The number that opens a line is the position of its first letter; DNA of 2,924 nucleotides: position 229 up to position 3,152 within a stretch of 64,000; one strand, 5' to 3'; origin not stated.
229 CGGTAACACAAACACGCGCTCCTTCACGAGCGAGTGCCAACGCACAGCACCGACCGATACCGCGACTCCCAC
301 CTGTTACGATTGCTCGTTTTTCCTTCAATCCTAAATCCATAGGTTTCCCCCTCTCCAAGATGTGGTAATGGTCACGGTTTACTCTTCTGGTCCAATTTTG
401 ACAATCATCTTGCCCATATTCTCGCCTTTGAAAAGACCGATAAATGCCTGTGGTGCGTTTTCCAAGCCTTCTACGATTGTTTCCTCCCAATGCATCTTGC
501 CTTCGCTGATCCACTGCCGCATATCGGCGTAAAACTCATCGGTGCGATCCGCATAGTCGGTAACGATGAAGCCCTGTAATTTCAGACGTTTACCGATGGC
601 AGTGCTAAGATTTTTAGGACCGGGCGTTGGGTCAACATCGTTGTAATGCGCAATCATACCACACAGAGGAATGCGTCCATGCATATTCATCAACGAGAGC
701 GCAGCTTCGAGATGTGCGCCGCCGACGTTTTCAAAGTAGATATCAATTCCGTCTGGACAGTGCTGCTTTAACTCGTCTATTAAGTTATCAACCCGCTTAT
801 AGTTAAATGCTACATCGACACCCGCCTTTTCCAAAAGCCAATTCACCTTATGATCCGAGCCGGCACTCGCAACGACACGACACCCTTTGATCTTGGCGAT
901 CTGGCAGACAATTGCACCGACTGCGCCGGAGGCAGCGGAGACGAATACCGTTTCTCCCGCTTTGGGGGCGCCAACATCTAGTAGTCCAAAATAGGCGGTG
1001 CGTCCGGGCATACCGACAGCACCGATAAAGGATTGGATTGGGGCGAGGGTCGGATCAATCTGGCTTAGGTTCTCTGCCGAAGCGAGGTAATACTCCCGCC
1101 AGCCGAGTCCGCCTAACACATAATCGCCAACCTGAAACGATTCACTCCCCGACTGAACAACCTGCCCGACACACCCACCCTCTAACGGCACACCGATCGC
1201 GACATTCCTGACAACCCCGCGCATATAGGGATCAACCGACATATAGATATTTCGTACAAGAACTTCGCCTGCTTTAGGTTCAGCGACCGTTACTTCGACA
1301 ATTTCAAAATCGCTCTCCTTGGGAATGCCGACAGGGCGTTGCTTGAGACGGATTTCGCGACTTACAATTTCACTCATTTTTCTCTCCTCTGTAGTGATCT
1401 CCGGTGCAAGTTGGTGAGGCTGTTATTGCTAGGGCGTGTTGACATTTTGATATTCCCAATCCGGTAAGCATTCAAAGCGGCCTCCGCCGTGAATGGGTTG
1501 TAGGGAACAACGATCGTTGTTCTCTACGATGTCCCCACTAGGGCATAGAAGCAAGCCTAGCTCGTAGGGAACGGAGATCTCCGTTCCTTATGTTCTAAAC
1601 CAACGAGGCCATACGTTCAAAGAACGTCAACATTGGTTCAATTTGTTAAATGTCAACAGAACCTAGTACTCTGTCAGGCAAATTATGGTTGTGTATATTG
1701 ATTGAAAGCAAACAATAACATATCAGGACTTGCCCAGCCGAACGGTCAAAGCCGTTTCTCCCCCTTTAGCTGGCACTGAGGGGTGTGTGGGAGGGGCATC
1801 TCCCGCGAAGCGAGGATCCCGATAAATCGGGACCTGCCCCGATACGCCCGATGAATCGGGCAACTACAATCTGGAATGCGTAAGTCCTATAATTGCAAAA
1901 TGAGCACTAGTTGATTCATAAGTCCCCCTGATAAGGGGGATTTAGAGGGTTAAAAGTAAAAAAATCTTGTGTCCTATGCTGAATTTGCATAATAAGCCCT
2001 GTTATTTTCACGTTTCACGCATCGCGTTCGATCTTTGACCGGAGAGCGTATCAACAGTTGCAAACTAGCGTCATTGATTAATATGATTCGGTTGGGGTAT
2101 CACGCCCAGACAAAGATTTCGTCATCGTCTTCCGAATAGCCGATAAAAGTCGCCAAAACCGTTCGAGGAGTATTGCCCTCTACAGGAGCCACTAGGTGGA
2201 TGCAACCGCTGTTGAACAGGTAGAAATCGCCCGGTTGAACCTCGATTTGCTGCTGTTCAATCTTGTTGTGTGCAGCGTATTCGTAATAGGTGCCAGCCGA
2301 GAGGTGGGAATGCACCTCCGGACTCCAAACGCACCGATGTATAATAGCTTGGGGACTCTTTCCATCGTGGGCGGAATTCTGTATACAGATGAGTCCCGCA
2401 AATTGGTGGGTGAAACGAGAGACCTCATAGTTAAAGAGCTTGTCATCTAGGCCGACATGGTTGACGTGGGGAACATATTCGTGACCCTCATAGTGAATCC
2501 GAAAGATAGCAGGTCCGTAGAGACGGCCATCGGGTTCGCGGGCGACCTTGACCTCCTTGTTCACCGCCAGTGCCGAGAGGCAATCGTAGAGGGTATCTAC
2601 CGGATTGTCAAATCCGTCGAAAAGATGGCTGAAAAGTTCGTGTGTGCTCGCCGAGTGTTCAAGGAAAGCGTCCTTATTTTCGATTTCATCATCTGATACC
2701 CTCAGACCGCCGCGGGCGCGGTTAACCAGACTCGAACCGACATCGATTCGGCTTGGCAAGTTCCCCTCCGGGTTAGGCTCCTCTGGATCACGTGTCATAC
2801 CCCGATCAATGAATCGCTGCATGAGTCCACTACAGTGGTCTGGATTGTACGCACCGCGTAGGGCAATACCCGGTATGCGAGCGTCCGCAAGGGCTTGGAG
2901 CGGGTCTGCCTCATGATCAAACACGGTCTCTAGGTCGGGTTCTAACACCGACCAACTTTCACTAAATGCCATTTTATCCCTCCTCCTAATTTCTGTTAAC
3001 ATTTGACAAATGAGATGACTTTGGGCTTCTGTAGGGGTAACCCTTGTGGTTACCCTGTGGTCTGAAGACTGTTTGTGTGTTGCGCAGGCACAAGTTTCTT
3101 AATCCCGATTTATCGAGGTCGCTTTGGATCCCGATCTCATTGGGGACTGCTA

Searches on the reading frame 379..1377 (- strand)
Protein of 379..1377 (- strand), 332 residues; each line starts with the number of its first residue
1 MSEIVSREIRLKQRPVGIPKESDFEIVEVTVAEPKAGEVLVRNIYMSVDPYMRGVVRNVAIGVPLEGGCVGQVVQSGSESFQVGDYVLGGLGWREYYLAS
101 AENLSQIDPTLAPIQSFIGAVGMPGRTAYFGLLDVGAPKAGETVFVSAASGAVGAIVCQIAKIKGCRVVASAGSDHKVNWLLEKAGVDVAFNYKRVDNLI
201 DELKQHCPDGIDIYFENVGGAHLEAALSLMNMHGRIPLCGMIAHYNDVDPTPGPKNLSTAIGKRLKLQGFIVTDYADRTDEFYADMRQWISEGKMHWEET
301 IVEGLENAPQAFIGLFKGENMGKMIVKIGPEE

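Call 12: search_protein_families(library=pfam, proteins=[window:379-1377:-])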
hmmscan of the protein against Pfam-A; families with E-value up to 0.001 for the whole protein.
window:379-1377:- (332 aa): 3 families
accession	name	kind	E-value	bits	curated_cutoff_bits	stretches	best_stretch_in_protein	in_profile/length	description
PF16884.10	ADH_N_2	-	2.3e-32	111.5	31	1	7-107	1-108/108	N-terminal domain of oxidoreductase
PF00107.32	ADH_zinc_N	-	1.2e-23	83.9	31.8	1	152-289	1-126/129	Zinc-binding dehydrogenase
PF13602.12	ADH_zinc_N_2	-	9.7e-11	43.2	27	1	186-326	2-134/134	Zinc-binding dehydrogenase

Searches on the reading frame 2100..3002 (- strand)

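Call 12: search_protein_families(library=pfam, proteins=[window:2100-3002:-])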
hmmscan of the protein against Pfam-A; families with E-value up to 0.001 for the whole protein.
window:2100-3002:- (300 aa): 1 family
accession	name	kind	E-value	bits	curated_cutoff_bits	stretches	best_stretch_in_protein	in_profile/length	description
PF22814.2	WelO5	-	1.1e-21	78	27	1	30-299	11-276/277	Carrier-protein-independent halogenase WelO5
